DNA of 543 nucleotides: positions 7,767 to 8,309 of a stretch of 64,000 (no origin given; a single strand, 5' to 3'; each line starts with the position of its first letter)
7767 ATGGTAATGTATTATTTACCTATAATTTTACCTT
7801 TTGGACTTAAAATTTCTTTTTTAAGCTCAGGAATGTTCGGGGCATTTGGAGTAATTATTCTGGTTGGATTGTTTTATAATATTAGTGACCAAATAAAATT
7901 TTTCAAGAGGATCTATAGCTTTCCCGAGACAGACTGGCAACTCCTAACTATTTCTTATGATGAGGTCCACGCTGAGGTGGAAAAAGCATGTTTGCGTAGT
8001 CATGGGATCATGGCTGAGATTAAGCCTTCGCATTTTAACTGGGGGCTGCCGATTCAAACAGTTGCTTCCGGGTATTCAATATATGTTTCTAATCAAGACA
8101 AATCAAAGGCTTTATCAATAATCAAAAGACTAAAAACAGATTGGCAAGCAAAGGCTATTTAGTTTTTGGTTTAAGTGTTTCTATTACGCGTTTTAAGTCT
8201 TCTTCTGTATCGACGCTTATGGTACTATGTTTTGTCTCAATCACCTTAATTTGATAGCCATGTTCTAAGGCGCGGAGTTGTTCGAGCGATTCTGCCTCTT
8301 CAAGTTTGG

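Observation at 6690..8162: Stand-alone SecY-like translocon paralog fused to a DUF2007-like cytoplasmic domain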

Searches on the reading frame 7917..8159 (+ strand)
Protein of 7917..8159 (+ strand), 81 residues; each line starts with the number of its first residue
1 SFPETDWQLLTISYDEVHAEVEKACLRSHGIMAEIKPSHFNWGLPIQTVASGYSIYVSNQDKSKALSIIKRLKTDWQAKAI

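Call 31: search_solved_structures(query=A2, max_evalue=10, show_alignments=3)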
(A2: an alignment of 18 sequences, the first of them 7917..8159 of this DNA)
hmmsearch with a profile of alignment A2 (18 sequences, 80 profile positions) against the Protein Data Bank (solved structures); distinct sequences matched with E-value up to 10: 2.
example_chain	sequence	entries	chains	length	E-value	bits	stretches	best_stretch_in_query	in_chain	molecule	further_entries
2amn_A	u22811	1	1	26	0.18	15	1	40-60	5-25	cathelicidin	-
1y7q_A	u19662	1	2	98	0.75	13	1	7-38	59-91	Zinc finger protein 174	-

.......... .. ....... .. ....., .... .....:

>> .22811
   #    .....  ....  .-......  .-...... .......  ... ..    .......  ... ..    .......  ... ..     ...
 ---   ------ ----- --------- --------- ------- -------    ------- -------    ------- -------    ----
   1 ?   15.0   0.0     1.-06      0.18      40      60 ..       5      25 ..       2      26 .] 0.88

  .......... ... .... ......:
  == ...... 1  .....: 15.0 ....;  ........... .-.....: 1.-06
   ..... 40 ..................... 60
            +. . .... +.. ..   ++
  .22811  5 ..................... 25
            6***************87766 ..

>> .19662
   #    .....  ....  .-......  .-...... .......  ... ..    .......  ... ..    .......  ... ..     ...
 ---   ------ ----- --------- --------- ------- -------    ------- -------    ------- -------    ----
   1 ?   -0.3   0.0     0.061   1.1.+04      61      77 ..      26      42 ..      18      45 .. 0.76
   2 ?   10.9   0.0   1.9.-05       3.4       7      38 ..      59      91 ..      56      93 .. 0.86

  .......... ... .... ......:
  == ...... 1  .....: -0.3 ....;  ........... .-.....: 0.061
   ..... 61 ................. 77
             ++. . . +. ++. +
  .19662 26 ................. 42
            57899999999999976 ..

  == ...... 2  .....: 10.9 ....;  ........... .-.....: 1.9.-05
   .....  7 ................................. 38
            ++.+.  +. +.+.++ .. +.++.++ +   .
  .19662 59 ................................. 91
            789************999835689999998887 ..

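Call 40: predict_structure(alignment_id=A2)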
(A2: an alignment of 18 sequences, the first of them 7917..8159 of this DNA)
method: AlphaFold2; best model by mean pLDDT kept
length: 81 residues; sequences in the alignment: 18
mean_pLDDT: 82.6   pTM: 0.69
mean pLDDT of the five models: 82.6, 82.2, 81.1, 80.9, 80.3
residues with pLDDT >= 90: 40; 70-90: 22; 50-70: 18; < 50: 1
segments of 3 or more residues with pLDDT < 50: none
pLDDT, mean of each block of 10 residues (from residue 1): 76 88 94 82 54 88 94 88 56
secondary structure, 60 per line:
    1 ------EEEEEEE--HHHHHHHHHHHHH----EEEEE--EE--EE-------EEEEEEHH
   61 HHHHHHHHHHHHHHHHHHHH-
elements in order: E7-13 H16-28 E33-37 E53-58 H59-80

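Call 42: search_protein_representatives(alignment_id=A2)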
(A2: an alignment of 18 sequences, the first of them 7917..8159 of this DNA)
Query: 18 sequences, 80 profile positions. Proteins with E-value up to 0.001 (for the whole library): 84; up to 1e-10: 39; up to 1e-30: 1. The best 84 are listed.
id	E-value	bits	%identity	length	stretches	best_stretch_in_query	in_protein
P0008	3.7e-31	123.0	-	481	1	1-80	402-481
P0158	1.2e-30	121.4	-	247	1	2-80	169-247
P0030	1.7e-30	120.9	-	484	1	2-80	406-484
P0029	7.8e-28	112.3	-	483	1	2-79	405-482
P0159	4.1e-17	78.0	-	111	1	3-70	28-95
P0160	7.1e-17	77.2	-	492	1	3-70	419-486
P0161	1.8e-16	75.9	-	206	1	3-68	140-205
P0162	2.9e-16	75.3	-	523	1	3-68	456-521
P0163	2.4e-15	72.3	-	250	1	4-68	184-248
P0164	4.1e-15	71.6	-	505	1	4-69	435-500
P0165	1.2e-14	70.1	-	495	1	3-68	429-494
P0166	2.7e-14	68.9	-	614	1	3-68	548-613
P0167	3.0e-14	68.8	-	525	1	3-70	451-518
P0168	4.9e-14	68.1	-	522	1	2-69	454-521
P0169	8.4e-14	67.4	-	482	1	3-69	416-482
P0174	3.2e-13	65.5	-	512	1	3-74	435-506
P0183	1.6e-11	60.1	-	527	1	12-70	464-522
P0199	1.6e-10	56.9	-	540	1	3-71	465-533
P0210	2.4e-09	53.1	-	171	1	3-70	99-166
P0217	2.2e-08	50.0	-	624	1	15-78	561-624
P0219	3.1e-08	49.5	-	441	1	11-66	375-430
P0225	2.4e-07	46.7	-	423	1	5-69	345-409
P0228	8.7e-07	44.9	-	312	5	3-70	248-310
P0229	1.0e-06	44.6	-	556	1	12-75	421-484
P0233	1.9e-04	37.4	-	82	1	12-72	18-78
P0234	2.0e-04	37.3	-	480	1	3-58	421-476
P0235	3.9e-04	36.4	-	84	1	7-73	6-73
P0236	5.8e-04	35.8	-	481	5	32-46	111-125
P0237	7.3e-04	35.5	-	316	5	3-72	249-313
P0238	9.7e-04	35.1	-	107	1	5-73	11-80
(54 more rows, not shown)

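Call 43: search_protein_families(library=pfam, proteins=[P0160, P0162, P0164, P0166, P0167, P0174, P0183, P0199, P0217, P0229], max_evalue=0.01)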
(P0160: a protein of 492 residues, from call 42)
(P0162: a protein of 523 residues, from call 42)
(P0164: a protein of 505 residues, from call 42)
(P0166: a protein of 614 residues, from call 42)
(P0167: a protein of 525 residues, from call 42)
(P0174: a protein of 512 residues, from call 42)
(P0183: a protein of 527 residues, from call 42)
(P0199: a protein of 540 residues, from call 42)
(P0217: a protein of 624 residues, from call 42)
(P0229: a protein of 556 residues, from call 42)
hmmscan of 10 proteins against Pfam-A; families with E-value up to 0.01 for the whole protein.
P0160 (492 aa): 2 families
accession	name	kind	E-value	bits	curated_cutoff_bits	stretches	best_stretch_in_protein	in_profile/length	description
PF00344.25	SecY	-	4.2e-36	125.3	32.2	1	79-404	1-305/306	SecY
PF09413.15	DUF2007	-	0.0014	19.2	25.7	1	428-486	7-64/66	Putative prokaryotic signal transducing protein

P0162 (523 aa): 1 family
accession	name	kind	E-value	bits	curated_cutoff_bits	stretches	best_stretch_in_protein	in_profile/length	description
PF00344.25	SecY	-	1.1e-42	146.9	32.2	1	110-441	1-305/306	SecY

P0164 (505 aa): 1 family
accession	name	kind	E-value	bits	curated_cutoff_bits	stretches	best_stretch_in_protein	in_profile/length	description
PF00344.25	SecY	-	1e-54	186.4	32.2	1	90-417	1-304/306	SecY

P0166 (614 aa): 3 families
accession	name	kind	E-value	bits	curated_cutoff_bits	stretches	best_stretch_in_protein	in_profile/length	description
PF00344.25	SecY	-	1.8e-45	156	32.2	1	201-533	1-305/306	SecY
PF12773.13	DZR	-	0.00015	22.3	27.3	1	3-56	1-44/45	Double zinc ribbon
PF13240.11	Zn_Ribbon_1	-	0.00015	21.9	25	0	39-57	2-20/23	zinc-ribbon domain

P0167 (525 aa): 2 families
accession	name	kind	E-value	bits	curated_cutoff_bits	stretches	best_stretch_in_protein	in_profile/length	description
PF00344.25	SecY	-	4.7e-42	144.8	32.2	1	107-434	1-303/306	SecY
PF18422.6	TNFR_16_TM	-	6e-05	23.6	25.6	1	247-270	4-27/38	Tumor necrosis factor receptor member 16 trans-membrane domain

P0174 (512 aa): 1 family
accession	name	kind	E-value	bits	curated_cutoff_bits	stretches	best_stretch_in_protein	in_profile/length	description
PF00344.25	SecY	-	4.7e-30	105.5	32.2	1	103-420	1-305/306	SecY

P0183 (527 aa): 1 family
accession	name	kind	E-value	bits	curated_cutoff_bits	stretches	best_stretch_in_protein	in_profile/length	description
PF00344.25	SecY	-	2.3e-26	93.3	32.2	1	117-443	1-305/306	SecY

P0199 (540 aa): 1 family
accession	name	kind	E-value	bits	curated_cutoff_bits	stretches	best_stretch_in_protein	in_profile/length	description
PF00344.25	SecY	-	1.2e-40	140.2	32.2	1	121-449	1-304/306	SecY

P0217 (624 aa): 1 family
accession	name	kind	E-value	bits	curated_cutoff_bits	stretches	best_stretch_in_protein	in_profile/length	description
PF00344.25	SecY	-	1.2e-15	58.2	32.2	1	214-533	4-304/306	SecY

P0229 (556 aa): 2 families
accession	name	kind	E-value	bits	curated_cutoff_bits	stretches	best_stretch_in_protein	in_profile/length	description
PF00344.25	SecY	-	2e-52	178.9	32.2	1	71-399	1-304/306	SecY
PF00584.25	SecE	-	0.0092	16.4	22.7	1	512-553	10-51/55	SecE/Sec61-gamma subunits of protein translocation complex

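Call 44: list_cluster_members(proteins=[P0160, P0162, P0164, P0166, P0167, P0174, P0183, P0199, P0217, P0229])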
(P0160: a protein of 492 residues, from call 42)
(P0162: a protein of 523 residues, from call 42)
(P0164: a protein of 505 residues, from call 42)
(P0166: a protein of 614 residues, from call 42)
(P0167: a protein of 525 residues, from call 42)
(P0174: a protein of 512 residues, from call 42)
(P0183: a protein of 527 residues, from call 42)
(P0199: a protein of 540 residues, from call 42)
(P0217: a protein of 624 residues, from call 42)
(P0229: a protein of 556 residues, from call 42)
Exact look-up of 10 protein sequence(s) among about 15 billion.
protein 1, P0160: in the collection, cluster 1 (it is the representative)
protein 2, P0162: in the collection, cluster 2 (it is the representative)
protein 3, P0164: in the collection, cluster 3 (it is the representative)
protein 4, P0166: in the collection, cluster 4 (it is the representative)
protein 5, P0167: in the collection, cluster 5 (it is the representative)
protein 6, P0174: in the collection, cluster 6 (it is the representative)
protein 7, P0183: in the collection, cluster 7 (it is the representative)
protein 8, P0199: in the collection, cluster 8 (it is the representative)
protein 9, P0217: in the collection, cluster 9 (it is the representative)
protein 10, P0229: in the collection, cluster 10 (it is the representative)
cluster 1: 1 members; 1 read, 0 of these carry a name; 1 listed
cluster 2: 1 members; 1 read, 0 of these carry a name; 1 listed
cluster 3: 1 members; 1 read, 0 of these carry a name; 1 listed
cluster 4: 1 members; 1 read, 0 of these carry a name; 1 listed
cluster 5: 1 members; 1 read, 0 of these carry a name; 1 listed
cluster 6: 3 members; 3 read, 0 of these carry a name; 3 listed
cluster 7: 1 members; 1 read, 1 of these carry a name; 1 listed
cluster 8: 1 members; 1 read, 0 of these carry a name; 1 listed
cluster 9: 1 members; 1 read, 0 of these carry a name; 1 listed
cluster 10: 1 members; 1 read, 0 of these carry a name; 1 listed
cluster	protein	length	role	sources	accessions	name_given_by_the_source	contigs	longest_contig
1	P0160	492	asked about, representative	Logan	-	-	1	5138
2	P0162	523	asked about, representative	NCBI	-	-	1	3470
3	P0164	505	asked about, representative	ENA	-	-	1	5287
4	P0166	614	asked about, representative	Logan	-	-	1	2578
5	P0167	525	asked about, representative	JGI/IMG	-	-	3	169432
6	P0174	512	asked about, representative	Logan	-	-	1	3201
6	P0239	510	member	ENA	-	-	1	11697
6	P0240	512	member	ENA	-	-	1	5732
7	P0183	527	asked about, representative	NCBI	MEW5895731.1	MAG: hypothetical protein AB1650_08275 [Candidatus Omnitrophota bacterium]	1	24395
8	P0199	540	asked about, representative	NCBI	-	-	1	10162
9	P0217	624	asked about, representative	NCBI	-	-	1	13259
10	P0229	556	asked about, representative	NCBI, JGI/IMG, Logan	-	-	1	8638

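Call 50: find_homologous_proteins(query=A4, max_evalue=0.001)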
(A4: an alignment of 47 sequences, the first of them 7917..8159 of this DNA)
Query A4 (47 sequences) (81 aa, profile of the alignment): 5 proteins with E <= 0.001 among 232 candidates.
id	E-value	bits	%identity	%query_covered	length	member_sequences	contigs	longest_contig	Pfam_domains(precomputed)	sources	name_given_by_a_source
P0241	2.2e-30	122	34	79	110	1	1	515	-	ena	-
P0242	1.3e-29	119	34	81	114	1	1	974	-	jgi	jgi:hypothetical protein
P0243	1.2e-25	107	39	73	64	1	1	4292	-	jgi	-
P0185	2.6e-25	106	31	72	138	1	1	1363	-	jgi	-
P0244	2.8e-22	96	31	67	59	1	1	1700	-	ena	-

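Call 52: find_related_loci(query=A4, collection=metagenome_contigs, flank=10000)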
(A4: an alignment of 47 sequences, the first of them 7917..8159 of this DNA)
Query A4 (81 aa) in metagenome_contigs; peptide patterns used: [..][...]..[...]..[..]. (x = any residue, [..] = any of these).
66 stretches matched a pattern; 35 encode a relative of the query (tblastn E <= 1e-3); 35 distinct loci.
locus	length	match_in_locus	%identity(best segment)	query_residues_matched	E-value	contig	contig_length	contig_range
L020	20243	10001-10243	54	1-81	2e-27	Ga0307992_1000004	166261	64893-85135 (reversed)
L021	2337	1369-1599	56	5-81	2e-27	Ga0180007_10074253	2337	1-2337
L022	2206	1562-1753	41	6-69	3e-15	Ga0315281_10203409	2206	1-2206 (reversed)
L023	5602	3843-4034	39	6-69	4e-15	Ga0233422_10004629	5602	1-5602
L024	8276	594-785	39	6-69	4e-15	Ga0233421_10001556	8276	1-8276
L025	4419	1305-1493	38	7-69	1e-14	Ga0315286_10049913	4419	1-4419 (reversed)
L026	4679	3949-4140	36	6-69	6e-14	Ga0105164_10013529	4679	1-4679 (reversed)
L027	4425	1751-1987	38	6-78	6e-14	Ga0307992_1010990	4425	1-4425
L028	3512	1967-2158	38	6-69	8e-14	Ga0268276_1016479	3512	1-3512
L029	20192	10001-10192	34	6-69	3e-13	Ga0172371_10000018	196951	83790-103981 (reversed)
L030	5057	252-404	47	7-57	5e-13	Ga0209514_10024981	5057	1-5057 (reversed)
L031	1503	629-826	32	4-69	6e-13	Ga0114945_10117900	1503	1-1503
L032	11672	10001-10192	38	8-71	7e-13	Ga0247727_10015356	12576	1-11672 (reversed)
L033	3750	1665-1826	37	6-59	1e-12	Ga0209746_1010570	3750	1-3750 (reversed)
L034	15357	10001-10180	42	6-65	1e-12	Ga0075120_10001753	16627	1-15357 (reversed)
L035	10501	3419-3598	42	6-65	1e-12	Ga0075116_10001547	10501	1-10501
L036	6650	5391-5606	36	12-78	1e-12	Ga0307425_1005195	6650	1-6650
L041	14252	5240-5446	36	7-75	4e-12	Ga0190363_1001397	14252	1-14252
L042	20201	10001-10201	34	6-71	4e-12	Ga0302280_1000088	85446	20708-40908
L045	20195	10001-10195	34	7-71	8e-12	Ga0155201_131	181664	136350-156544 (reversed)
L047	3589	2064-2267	31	3-70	2e-11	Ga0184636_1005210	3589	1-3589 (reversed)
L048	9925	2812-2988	34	12-70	3e-10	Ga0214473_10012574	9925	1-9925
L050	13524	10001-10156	40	12-64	9e-9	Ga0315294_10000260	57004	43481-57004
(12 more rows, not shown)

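Call 58: search_protein_families(library=pfam, proteins=[L048:3999-4835:+, L036:5597-5932:+, L036:5969-6367:+, L047:2541-3296:+, L023:102-1670:+, L025:3144-3620:+, L024:942-2078:+, L035:6536-7531:+, L027:2575-3474:+, L036:1522-2550:+], max_evalue=0.001)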
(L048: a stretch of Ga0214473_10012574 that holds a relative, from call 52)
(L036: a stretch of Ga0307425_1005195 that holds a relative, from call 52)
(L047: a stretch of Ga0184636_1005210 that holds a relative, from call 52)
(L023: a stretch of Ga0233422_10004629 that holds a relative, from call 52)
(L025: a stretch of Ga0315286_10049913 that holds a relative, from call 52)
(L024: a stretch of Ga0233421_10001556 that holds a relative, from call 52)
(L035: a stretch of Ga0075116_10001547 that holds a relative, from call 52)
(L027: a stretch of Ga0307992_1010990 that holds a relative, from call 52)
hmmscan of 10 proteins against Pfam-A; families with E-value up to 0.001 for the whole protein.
L048:3999-4835:+ (279 aa): 3 families
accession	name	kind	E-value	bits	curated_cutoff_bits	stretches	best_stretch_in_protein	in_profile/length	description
PF13561.12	adh_short_C2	-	8.3e-59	199.5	27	1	27-275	1-234/236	Enoyl-(Acyl carrier protein) reductase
PF00106.31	adh_short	-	2e-57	194.3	26.6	1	21-211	1-190/195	short chain dehydrogenase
PF08659.16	KR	-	8.4e-10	39.3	22.6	1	23-176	3-155/180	KR domain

L036:5597-5932:+ (112 aa): 0 families

L036:5969-6367:+ (133 aa): 1 family
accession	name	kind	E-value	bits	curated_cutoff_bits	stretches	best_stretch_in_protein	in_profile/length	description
PF02627.25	CMD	-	1.1e-15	57.8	23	1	46-119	11-83/84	Carboxymuconolactone decarboxylase family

L047:2541-3296:+ (252 aa): 1 family
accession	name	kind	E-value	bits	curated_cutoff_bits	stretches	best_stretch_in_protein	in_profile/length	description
PF16656.11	Pur_ac_phosph_N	-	1.5e-05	25.9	30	0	113-145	64-93/93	Purple acid Phosphatase, N-terminal domain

L023:102-1670:+ (523 aa): 1 family
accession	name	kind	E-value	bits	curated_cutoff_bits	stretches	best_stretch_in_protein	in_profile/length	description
PF00209.24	SNF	-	1e-54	186.6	27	2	153-470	168-483/524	Sodium:neurotransmitter symporter family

L025:3144-3620:+ (159 aa): 0 families

L024:942-2078:+ (379 aa): 2 families
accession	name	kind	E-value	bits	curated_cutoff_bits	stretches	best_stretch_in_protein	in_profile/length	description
PF13472.12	Lipase_GDSL_2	-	9.4e-12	46.2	32.9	1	86-358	1-177/178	GDSL-like Lipase/Acylhydrolase family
PF00657.28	Lipase_GDSL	-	9.5e-05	23.1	23.6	0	250-363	95-207/208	GDSL-like Lipase/Acylhydrolase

L035:6536-7531:+ (332 aa): 0 families

L027:2575-3474:+ (300 aa): 1 family
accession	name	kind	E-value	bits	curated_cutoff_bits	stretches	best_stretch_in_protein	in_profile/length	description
PF07661.19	MORN_2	-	2.6e-05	24.4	29.6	0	150-167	3-20/22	MORN repeat variant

L036:1522-2550:+ (343 aa): 4 families
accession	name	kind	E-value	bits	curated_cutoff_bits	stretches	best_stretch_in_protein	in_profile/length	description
PF05935.17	Arylsulfotrans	-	3.5e-15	56.3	24.2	1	45-312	3-252/374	Arylsulfotransferase (ASST)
PF14269.12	Arylsulfotran_2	-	8.9e-07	29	27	0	188-258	139-221/301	Arylsulfotransferase (ASST)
PF22701.2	Mala_s_1-like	-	9e-06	26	27.5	0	161-228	109-162/195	Mal s 1 allergenic protein-like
PF13360.13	PQQ_2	-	2.3e-05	24.6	27.6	1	69-275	42-232/233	Outer membrane protein assembly factor BamB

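Call 59: search_protein_families(library=pfam, proteins=[L029:7262-8527:+, L029:10249-10695:+, L042:7130-7876:+, L042:10421-11014:+, L045:7505-8641:+, L045:10345-11577:+, L032:6365-8479:+, L032:10277-10870:+, L041:2932-3753:+, L050:7183-8565:+], max_evalue=0.001)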
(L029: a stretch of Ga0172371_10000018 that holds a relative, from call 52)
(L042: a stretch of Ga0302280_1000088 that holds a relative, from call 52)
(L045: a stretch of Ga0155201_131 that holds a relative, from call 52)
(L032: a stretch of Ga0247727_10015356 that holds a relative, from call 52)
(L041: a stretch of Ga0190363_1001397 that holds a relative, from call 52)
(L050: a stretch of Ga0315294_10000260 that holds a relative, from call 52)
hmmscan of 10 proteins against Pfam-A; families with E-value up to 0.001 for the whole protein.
L029:7262-8527:+ (422 aa): 0 families

L029:10249-10695:+ (149 aa): 0 families

L042:7130-7876:+ (249 aa): 1 family
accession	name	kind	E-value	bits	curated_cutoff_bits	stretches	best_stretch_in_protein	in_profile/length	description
PF05430.17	Methyltransf_30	-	6.3e-30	104.1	22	1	117-238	6-121/124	S-adenosyl-L-methionine-dependent methyltransferase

L042:10421-11014:+ (198 aa): 1 family
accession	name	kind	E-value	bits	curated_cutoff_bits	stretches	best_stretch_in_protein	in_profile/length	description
PF00076.28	RRM_1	-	8.6e-18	64.4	20.7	1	4-72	1-69/70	RNA recognition motif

L045:7505-8641:+ (379 aa): 2 families
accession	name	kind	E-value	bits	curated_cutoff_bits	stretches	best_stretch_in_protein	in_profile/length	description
PF00155.27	Aminotran_1_2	-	5.7e-60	203.8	19.7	1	39-378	2-360/361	Aminotransferase class I and II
PF01212.27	Beta_elim_lyase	-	0.00022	21.1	27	0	84-259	33-222/288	Beta-eliminating lyase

L045:10345-11577:+ (411 aa): 13 families
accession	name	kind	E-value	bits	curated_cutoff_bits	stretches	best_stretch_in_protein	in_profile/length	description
PF03486.20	HI0933_like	-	1.3e-82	277.4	50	1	3-406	2-243/244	HI0933-like protein Rossmann domain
PF22780.1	HI0933_like_1st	-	1.1e-30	107.1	27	1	190-352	1-164/165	HI0933-like protein barrel and H2TH domain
PF01134.28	GIDA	-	1.5e-13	51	22.1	1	3-163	1-150/391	Glucose inhibited division protein A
PF00890.30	FAD_binding_2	-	6.8e-13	49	20.4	1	4-37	2-35/414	FAD binding domain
PF07992.20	Pyr_redox_2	-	8.8e-12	45.5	26.1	1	3-166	2-112/291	Pyridine nucleotide-disulphide oxidoreductase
PF12831.13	FAD_oxidored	-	1.5e-09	38.1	27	1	4-163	2-146/416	FAD dependent oxidoreductase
PF13738.12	Pyr_redox_3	-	1.9e-08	34.3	30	1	5-34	1-31/305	Pyridine nucleotide-disulphide oxidoreductase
PF00070.33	Pyr_redox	-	4.9e-07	30.6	22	1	3-38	1-36/82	Pyridine nucleotide-disulphide oxidoreductase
PF01266.30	DAO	-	7.7e-06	26.1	27.9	1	3-37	1-35/353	FAD dependent oxidoreductase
PF13450.12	NAD_binding_8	-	1.4e-05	25.7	21.9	1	6-37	1-32/68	NAD(P)-binding Rossmann-like domain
PF01262.27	AlaDh_PNT_C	-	1.8e-05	24.7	23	1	3-42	30-69/214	Alanine dehydrogenase/PNT, C-terminal domain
PF13454.12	NAD_binding_9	-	2.4e-05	24.8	21.8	0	6-52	2-52/155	FAD-NAD(P)-binding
PF04820.20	Trp_halogenase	-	0.00055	19.4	21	0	3-61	1-58/458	Tryptophan halogenase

L032:6365-8479:+ (705 aa): 7 families
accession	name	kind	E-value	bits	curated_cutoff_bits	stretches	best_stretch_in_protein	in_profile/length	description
PF02421.24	FeoB_N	-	3.5e-61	205.7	27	1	16-175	2-155/156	Ferrous iron transport protein B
PF07670.19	Gate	-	1.2e-37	129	29.6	2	371-464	2-102/104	Nucleoside recognition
PF07664.17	FeoB_C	-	2.7e-20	72.3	26.6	1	479-531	1-54/54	Ferrous iron transport protein B C terminus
PF01926.29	MMR_HSR1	-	4.8e-17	62.5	21.9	1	16-133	1-112/113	50S ribosome-binding GTPase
PF00009.33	GTP_EFTU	-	4.5e-06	26.8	26.5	0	99-178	93-184/188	Elongation factor Tu GTP binding domain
PF09439.16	SRPRB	-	0.00014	21.7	25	1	15-81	4-65/178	Signal recognition particle receptor beta subunit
PF03193.22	RsgA_GTPase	-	0.00017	21.9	30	0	111-180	42-108/174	RsgA GTPase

L032:10277-10870:+ (198 aa): 3 families
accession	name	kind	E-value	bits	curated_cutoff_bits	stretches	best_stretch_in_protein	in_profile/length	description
PF18955.5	DUF5698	-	1.4e-21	77.1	27.5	1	33-90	1-58/58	Domain of unknown function (DUF5698)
PF10035.14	DUF2179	-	2.8e-13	49.9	22.8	1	123-173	1-53/55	Uncharacterized protein conserved in bacteria (DUF2179)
PF06153.16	CdAMP_rec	-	2.7e-05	24.8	27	1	102-158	4-62/109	Cyclic-di-AMP receptor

L041:2932-3753:+ (274 aa): 0 families

L050:7183-8565:+ (461 aa): 3 families
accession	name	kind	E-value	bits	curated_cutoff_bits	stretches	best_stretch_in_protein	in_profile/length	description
PF01637.24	ATPase_2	-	7.5e-29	101.6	33.2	1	3-204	1-224/225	ATPase domain predominantly from Archaea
PF03008.20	DUF234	-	7e-22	78.2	22.5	1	314-401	1-91/100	Archaea bacterial proteins of unknown function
PF13173.12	AAA_14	-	4.8e-09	36.7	27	1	22-176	2-128/129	AAA domain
